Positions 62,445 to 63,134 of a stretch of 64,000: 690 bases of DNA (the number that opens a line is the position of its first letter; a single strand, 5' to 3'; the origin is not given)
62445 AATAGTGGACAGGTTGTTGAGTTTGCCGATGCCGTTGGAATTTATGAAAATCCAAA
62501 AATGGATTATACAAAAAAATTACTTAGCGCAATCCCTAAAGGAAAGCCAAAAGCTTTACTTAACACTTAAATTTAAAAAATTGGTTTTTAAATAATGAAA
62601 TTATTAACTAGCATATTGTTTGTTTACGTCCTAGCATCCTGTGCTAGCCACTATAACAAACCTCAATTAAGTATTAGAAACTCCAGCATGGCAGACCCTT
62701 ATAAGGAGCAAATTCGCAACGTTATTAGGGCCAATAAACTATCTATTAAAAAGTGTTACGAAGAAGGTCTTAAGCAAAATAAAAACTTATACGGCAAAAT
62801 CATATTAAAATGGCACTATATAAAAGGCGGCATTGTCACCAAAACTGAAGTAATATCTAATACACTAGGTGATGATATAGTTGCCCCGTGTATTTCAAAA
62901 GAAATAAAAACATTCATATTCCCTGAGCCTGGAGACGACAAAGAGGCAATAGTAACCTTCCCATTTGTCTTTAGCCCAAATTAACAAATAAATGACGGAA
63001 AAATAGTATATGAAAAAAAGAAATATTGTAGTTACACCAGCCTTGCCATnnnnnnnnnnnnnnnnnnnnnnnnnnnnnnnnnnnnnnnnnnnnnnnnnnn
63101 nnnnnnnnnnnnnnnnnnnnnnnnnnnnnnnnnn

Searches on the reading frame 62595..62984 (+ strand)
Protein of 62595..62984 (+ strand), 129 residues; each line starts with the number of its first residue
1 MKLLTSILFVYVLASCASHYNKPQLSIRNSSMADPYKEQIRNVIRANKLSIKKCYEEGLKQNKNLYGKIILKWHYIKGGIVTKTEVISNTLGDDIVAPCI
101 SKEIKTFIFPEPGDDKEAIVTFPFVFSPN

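Call 69: find_encoding_contigs(protein=window:62595-62984:+, flank=10000, max_places=6)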
Protein window:62595-62984:+ (129 aa): 1 contig read that carries it; 1 place shown.
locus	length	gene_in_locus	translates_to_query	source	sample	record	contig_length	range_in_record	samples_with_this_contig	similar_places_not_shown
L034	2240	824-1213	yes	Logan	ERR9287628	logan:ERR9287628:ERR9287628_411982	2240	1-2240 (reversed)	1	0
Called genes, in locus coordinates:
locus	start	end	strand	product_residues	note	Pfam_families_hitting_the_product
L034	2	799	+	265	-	?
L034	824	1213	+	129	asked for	-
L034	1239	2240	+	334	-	?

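Call 113: search_protein_families(library=pfam, proteins=[window:62595-62984:+], max_evalue=0.00001)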
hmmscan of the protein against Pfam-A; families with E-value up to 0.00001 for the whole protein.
window:62595-62984:+ (129 aa): 0 families
